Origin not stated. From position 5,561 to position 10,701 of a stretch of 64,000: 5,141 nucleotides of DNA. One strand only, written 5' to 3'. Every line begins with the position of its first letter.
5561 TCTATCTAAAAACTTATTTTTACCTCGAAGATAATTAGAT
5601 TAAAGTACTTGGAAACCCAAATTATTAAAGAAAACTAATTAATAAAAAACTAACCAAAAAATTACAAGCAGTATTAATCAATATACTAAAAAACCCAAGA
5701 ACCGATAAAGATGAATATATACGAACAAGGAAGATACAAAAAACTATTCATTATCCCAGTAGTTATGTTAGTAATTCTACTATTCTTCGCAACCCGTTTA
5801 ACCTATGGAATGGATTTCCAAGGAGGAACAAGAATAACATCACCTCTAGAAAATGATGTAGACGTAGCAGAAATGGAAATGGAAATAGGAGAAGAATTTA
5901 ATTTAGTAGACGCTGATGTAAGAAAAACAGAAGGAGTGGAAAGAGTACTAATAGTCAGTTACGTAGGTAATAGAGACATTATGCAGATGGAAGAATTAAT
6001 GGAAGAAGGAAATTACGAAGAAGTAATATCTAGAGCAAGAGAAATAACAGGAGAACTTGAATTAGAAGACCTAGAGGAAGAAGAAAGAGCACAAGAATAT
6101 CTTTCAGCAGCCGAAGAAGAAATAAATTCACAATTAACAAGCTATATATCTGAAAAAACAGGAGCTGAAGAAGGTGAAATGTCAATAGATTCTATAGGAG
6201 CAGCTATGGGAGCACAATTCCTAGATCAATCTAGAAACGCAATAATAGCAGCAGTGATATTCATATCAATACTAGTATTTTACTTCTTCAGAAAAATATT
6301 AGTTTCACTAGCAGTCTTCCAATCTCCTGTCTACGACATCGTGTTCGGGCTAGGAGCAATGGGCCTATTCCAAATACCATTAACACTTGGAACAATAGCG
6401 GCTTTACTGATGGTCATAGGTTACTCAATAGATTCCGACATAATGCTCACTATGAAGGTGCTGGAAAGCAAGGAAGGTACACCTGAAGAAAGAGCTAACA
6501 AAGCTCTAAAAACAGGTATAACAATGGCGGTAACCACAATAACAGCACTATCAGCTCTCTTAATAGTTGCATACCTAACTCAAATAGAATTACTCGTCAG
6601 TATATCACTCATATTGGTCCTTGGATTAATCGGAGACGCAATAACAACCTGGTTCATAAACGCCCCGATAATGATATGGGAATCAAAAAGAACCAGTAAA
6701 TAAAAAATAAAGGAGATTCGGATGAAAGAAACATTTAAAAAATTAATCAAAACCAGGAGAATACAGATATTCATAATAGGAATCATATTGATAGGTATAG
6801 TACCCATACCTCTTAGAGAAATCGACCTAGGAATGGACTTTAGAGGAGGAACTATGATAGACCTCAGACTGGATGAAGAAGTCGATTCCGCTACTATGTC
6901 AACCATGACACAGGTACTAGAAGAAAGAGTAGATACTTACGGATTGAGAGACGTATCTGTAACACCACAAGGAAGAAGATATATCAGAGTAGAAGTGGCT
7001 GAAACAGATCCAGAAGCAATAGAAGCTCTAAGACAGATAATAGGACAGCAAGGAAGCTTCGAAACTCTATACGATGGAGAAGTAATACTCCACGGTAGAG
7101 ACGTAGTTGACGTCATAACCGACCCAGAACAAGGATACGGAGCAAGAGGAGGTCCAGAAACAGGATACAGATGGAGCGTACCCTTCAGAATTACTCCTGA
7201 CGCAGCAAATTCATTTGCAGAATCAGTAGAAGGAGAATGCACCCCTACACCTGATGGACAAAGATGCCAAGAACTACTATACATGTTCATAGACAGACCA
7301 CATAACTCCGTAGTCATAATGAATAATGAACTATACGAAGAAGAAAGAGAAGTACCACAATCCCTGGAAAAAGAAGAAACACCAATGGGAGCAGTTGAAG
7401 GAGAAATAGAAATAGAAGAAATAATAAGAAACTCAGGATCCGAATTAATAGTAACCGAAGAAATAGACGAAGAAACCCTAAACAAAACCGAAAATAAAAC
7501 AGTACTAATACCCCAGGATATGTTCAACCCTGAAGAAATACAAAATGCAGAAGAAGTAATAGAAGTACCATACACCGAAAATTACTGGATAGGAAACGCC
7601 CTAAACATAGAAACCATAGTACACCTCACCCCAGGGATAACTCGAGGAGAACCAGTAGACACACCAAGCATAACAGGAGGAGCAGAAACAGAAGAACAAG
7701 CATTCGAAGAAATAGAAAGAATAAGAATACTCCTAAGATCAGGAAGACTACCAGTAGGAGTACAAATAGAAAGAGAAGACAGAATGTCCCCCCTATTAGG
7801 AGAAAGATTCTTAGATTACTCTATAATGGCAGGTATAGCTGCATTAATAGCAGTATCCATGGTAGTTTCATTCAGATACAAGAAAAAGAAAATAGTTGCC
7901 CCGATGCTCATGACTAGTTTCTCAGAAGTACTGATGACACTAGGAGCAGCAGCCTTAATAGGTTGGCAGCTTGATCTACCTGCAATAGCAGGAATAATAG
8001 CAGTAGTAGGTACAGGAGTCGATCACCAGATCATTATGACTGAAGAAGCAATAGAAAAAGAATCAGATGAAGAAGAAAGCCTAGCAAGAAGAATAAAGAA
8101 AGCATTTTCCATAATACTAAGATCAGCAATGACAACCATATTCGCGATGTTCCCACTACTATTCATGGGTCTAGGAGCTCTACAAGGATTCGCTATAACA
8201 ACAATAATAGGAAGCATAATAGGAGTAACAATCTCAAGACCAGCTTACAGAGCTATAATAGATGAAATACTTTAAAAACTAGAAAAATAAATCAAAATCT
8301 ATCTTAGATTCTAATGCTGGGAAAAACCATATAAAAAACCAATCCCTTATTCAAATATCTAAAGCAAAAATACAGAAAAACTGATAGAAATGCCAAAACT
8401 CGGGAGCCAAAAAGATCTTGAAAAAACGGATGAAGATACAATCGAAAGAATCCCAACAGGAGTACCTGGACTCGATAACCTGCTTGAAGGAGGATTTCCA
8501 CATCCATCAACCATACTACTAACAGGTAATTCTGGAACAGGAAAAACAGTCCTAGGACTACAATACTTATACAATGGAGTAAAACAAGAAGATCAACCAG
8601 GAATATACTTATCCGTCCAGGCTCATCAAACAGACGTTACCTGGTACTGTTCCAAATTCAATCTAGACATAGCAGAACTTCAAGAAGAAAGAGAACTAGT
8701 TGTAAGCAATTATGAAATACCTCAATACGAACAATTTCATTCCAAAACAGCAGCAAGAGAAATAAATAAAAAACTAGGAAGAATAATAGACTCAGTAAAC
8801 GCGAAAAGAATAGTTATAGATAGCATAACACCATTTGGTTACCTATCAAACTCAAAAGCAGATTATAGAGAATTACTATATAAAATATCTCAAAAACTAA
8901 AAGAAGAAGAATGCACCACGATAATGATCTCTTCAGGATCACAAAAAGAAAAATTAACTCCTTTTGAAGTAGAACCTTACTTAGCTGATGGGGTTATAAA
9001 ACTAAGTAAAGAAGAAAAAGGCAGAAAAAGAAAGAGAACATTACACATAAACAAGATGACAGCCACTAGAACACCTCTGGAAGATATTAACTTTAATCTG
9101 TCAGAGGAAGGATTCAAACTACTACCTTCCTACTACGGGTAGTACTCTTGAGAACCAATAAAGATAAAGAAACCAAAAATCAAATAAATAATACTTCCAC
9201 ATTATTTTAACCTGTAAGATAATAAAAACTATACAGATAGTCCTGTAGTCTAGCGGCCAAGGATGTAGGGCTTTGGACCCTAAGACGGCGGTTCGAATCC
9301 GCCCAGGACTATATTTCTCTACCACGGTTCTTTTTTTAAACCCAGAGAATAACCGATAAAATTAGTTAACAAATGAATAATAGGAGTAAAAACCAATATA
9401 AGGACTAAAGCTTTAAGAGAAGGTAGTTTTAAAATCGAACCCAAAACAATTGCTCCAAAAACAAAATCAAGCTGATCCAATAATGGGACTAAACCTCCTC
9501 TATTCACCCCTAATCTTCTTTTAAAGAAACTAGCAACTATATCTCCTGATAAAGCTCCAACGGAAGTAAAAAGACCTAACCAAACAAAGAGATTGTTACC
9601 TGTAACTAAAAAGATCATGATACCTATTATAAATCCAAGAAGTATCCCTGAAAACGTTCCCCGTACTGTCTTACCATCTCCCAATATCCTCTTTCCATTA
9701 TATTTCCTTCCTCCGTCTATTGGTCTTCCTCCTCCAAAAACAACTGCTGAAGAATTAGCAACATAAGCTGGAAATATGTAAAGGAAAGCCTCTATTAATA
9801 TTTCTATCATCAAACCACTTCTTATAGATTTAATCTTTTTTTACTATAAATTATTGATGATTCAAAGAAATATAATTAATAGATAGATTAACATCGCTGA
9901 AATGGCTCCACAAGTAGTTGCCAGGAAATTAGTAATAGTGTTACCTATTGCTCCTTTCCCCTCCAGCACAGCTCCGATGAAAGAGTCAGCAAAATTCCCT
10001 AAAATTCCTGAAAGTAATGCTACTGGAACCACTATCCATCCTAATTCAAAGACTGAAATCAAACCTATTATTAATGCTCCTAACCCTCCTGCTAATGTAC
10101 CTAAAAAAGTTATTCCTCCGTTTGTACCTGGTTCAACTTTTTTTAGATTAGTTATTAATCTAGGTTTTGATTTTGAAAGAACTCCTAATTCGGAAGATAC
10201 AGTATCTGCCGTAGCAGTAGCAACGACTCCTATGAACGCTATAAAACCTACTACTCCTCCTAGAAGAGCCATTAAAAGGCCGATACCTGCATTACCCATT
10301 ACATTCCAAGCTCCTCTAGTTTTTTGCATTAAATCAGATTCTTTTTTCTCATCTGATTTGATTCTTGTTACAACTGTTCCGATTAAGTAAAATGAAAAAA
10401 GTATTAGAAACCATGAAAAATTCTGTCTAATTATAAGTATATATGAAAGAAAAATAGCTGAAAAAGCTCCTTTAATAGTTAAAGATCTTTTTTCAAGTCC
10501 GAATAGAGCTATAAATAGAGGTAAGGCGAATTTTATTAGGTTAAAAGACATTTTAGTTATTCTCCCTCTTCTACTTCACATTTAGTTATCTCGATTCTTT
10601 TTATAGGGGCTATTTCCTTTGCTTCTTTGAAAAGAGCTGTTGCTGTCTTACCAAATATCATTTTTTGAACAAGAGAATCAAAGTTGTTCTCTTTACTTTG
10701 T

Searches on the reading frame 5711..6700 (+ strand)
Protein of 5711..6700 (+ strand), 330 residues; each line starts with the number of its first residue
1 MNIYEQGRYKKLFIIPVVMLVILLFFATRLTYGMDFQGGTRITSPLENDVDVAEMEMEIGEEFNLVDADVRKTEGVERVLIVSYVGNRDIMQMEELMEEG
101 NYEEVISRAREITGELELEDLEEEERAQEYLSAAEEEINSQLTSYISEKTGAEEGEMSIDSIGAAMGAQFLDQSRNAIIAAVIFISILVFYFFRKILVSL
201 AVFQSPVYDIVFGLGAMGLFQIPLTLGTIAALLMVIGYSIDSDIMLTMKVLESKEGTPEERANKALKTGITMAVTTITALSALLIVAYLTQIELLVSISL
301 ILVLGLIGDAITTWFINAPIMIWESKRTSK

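Call 37: search_protein_families(library=pfam, proteins=[window:5711-6700:+], max_evalue=0.001)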
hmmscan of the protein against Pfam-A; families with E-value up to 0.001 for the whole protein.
window:5711-6700:+ (330 aa): 2 families
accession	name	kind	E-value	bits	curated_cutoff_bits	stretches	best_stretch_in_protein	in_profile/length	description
PF02355.23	SecD_SecF_C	-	1.2e-32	113.3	20.5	1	148-324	7-186/189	Protein export membrane protein SecD/SecF, C-terminal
PF07549.19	Sec_GG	-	0.00053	19.9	20.3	0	24-43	2-21/28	SecD/SecF GG Motif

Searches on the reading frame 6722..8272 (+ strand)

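Call 37: search_protein_families(library=pfam, proteins=[window:6722-8272:+], max_evalue=0.001)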
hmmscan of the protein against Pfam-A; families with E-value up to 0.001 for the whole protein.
window:6722-8272:+ (517 aa): 5 families
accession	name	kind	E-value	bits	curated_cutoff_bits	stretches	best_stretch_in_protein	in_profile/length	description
PF02355.23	SecD_SecF_C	-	7.1e-18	65.1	20.5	1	348-503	14-173/189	Protein export membrane protein SecD/SecF, C-terminal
PF21760.3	SecD_1st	-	3.9e-06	26.7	27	1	60-112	2-52/60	Protein translocase subunit SecDF, P1 domain, N-terminal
PF03176.21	MMPL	-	4.5e-05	23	20.5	1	396-506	181-292/333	MMPL family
PF07549.19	Sec_GG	-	0.00024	20.9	20.3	1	34-53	8-27/28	SecD/SecF GG Motif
PF00873.25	ACR_tran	-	0.00074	17.8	28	1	370-488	867-992/1021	AcrB/AcrD/AcrF family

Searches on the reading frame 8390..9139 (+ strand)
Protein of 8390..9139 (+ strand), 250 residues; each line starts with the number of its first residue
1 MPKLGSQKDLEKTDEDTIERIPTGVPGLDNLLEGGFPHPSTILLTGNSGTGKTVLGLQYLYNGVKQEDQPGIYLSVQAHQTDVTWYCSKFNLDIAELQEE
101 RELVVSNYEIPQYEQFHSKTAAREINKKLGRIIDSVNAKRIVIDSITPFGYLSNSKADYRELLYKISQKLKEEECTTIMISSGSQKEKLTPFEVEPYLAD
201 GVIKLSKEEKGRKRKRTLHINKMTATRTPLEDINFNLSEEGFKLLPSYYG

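Call 37: search_protein_families(library=pfam, proteins=[window:8390-9139:+], max_evalue=0.001)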
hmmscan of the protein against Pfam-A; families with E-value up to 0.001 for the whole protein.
window:8390-9139:+ (250 aa): 7 families
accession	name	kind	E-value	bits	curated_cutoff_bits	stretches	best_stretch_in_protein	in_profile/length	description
PF06745.19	ATPase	-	1.9e-57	194.7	26.6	1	21-246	1-228/231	KaiC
PF13481.12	AAA_25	-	1.1e-05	25.7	27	1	16-180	10-187/195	AAA domain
PF07088.17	GvpD_P-loop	-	0.0003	21.2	24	0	40-215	11-184/189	GvpD gas vesicle protein, P-loop domain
PF00154.27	RecA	-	0.00056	19.9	27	0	9-97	21-107/262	recA bacterial DNA recombination protein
PF03796.21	DnaB_C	-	0.00061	19.7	27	0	21-171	2-162/255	DnaB-like helicase C terminal domain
PF09848.15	SLFN-g3_helicase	-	0.00064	19.5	24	1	41-83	3-46/354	Schlafen group 3, DNA/RNA helicase domain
PF13401.12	AAA_22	-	0.00065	20.5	27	0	40-144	6-91/130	AAA domain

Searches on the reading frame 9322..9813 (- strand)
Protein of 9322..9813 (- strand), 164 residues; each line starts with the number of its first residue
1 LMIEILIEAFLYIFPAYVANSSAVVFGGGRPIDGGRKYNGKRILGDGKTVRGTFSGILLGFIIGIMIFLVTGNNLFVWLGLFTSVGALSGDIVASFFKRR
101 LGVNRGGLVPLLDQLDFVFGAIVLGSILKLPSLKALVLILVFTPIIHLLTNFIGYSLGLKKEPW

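Call 37: search_protein_families(library=pfam, proteins=[window:9322-9813:-], max_evalue=0.001)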
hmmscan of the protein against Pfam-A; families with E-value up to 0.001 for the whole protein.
window:9322-9813:- (164 aa): 2 families
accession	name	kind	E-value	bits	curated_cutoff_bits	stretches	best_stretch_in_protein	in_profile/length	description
PF01864.22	CarS-like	-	7.9e-46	156.7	22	1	2-164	1-175/175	CDP-archaeol synthase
PF01148.25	CTP_transf_1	-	2.9e-06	27.7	24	1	47-103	169-230/264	Cytidylyltransferase family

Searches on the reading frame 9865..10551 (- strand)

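Call 37: search_protein_families(library=pfam, proteins=[window:9865-10551:-], max_evalue=0.001)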
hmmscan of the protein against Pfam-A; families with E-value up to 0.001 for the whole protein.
window:9865-10551:- (229 aa): 1 family
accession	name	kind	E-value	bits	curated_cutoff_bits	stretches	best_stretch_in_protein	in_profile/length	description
PF01940.21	DUF92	-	1.4e-55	188.8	27.5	1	10-200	2-212/251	Integral membrane protein DUF92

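Call 58: search_protein_families(library=ncbifam, proteins=[window:9865-10551:-], max_evalue=0.00001)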
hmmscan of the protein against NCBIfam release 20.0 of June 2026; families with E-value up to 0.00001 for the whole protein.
window:9865-10551:- (229 aa): 1 family
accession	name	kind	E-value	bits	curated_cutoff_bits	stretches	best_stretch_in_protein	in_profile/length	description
TIGR00297.1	TIGR00297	hypoth_equivalog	2.8e-52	177.8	205.85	1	5-224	5-235/237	TIGR00297 family protein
